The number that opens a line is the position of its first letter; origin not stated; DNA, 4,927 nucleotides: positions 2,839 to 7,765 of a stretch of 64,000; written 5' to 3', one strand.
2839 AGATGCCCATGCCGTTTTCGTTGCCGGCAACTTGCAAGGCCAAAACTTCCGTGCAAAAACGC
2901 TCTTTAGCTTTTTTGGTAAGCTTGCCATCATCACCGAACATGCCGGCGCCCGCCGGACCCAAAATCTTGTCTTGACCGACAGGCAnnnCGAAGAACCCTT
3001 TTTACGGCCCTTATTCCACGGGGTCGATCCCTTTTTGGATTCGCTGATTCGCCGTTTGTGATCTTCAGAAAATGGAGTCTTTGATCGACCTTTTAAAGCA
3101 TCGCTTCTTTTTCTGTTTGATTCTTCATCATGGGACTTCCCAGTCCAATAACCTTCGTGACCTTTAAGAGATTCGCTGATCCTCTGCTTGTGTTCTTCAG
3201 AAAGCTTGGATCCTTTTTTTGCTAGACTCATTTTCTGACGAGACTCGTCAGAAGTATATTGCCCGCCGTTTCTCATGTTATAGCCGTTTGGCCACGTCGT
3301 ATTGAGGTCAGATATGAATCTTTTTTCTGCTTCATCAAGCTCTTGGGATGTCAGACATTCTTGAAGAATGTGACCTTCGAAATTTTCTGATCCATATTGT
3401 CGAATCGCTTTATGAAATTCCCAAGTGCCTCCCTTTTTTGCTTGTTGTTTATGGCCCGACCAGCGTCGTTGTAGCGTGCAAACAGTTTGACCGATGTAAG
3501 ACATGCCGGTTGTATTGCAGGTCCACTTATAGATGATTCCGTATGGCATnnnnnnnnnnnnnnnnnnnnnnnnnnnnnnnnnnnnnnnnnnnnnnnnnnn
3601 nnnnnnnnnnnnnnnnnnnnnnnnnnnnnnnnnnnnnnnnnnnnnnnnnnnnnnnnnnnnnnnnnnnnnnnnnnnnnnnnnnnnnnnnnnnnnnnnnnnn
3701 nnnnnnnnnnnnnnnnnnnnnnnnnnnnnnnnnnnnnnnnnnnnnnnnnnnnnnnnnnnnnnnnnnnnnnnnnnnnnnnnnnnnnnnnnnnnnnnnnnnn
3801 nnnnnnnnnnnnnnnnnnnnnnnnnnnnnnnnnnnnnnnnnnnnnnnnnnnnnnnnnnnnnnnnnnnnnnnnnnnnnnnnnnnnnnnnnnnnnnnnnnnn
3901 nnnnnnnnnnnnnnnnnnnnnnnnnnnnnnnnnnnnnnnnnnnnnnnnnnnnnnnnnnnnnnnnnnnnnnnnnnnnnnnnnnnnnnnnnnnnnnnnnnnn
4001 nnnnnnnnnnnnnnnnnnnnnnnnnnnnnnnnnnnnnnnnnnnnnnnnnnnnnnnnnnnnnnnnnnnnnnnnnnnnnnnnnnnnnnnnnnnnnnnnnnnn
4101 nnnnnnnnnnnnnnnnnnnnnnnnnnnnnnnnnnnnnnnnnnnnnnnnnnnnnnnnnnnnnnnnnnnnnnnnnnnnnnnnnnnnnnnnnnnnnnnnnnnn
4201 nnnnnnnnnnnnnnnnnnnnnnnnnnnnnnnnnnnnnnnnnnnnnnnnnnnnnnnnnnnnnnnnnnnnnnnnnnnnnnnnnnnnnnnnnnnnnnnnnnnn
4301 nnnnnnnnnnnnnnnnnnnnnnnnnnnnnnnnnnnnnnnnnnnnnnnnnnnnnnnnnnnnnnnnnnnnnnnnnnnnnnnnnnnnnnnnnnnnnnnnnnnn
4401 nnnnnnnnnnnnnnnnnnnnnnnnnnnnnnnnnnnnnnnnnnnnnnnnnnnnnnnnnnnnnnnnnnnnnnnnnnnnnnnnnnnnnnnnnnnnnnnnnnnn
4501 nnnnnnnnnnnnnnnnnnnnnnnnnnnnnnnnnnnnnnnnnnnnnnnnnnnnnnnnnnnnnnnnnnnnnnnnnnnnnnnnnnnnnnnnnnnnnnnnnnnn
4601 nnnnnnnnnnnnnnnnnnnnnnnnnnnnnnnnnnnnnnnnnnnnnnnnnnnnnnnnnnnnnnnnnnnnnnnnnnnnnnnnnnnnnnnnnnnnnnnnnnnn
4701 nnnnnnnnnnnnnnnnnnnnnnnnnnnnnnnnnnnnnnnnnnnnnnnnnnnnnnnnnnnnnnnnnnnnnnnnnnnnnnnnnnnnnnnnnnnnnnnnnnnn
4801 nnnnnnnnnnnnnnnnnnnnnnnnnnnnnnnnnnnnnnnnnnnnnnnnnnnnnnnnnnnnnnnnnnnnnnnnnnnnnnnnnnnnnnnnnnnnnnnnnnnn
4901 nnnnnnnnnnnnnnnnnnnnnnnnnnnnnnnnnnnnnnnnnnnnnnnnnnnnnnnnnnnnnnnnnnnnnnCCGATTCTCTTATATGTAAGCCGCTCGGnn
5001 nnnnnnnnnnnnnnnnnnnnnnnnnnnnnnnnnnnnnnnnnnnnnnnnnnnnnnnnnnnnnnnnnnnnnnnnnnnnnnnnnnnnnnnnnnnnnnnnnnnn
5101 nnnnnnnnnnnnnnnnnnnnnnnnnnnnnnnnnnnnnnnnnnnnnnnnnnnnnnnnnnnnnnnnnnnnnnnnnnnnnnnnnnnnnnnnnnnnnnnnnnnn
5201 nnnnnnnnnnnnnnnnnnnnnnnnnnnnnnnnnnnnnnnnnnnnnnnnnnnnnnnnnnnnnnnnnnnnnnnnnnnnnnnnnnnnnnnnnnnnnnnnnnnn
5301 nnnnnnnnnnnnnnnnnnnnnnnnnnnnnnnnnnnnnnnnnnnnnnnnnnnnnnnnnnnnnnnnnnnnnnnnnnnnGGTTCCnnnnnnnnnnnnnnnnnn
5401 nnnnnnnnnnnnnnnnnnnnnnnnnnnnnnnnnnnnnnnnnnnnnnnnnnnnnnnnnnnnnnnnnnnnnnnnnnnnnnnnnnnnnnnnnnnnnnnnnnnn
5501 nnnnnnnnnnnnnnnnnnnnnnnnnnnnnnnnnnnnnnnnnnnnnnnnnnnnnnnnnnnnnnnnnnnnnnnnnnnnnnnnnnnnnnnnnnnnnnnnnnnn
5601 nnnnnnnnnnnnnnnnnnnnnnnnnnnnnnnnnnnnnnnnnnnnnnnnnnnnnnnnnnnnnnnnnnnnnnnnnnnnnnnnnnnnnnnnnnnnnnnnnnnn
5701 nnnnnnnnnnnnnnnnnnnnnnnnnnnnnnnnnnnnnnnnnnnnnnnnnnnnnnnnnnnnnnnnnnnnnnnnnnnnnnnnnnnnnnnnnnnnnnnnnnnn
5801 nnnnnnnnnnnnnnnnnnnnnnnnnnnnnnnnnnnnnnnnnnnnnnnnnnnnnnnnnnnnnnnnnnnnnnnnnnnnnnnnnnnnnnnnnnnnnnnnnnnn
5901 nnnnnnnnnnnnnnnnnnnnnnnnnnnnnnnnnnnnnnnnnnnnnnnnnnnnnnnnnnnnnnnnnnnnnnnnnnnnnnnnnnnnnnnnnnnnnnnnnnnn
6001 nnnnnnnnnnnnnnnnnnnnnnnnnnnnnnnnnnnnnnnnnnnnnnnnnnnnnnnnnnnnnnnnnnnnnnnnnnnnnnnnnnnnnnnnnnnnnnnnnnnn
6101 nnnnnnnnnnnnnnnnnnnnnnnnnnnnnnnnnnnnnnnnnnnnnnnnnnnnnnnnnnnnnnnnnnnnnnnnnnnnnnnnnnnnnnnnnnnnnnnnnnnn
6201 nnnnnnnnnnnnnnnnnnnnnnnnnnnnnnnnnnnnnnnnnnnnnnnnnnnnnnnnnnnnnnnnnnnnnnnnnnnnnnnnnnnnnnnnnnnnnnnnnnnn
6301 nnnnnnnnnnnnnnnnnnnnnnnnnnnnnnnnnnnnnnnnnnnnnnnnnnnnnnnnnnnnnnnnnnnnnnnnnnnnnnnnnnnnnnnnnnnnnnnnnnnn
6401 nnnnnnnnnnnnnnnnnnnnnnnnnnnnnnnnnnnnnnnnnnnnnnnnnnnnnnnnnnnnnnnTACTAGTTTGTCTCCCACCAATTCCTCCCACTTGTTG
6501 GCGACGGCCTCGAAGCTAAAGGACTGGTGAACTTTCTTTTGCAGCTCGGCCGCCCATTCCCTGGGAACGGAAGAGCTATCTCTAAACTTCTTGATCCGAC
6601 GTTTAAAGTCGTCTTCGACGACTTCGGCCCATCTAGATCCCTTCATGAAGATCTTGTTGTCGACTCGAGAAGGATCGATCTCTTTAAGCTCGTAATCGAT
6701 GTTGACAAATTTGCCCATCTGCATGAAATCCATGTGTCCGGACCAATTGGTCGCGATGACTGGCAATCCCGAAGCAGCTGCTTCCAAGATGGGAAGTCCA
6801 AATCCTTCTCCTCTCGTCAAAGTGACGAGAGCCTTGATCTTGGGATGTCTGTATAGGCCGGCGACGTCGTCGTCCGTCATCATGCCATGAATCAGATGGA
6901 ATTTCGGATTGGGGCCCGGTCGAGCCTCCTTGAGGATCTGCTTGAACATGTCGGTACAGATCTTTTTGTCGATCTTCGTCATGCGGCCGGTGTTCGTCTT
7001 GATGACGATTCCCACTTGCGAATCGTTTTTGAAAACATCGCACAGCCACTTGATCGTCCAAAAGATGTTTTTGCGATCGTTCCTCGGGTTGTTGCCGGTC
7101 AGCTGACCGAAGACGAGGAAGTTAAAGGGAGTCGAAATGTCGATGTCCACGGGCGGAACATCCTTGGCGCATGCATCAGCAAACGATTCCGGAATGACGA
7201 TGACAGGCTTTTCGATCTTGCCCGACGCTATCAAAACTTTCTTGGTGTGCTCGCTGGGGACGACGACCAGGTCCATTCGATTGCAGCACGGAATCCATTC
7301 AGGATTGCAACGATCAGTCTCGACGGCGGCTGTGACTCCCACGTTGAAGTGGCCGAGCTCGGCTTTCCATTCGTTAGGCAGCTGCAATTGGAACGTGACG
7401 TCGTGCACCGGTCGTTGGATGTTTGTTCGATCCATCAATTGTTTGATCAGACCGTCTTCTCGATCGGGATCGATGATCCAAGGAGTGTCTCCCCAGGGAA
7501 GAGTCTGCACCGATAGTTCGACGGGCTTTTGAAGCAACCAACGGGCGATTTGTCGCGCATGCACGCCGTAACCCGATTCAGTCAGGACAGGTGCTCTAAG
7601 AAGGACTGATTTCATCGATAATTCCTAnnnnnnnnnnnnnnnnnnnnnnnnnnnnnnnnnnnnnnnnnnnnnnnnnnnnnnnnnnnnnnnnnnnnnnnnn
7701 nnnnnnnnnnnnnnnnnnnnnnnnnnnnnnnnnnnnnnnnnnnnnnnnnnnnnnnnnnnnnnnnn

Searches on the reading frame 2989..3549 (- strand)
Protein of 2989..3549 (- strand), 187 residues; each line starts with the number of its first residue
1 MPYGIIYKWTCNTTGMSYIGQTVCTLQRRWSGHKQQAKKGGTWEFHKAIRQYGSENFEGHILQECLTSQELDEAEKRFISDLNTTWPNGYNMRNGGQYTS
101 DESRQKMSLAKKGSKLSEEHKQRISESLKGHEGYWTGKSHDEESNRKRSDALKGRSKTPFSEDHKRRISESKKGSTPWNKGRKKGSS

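Call 42: search_protein_families(library=pfam, proteins=[window:2989-3549:-], max_evalue=0.001)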
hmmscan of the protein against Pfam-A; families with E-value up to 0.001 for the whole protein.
window:2989-3549:- (187 aa): 3 families
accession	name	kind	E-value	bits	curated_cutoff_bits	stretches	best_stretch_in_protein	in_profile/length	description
PF07460.16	NUMOD3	-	1.9e-18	66.6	20.4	2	113-147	1-35/37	NUMOD3 motif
PF01541.30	GIY-YIG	-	5.3e-10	39.9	22.6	1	4-91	2-78/78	GIY-YIG catalytic domain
PF19835.5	SegE_GIY-YIG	-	0.00044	20.9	25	0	3-77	17-99/123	Putative endonuclease segE, GIY-YIG domain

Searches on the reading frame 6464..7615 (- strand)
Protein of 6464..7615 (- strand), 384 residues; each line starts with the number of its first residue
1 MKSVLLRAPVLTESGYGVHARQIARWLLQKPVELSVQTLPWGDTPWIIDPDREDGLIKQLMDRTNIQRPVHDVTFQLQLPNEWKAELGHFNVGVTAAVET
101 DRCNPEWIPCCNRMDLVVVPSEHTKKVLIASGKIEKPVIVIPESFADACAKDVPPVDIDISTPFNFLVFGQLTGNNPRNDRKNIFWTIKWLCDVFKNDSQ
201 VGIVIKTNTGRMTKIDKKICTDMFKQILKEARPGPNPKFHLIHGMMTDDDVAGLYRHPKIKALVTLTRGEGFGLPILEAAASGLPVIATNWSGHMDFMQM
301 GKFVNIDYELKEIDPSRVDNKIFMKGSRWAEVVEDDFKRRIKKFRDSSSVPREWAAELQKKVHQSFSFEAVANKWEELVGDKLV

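Call 42: search_protein_families(library=pfam, proteins=[window:6464-7615:-], max_evalue=0.001)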
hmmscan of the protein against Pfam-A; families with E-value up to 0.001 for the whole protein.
window:6464-7615:- (384 aa): 4 families
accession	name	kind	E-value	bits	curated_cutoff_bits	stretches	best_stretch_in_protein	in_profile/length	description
PF13692.12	Glyco_trans_1_4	-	1.6e-10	41.9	27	1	242-301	63-118/142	Glycosyl transferases group 1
PF00534.26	Glycos_transf_1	-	4.4e-09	36.5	26.4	1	238-302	74-135/172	Glycosyl transferases group 1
PF20706.3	GT4-conflict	-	2.4e-07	30.5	26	1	263-372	285-382/385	Family 4 Glycosyltransferase in conflict systems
PF13524.12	Glyco_trans_1_2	-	0.00054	20.4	25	0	243-304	32-95/144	Glycosyl transferase-like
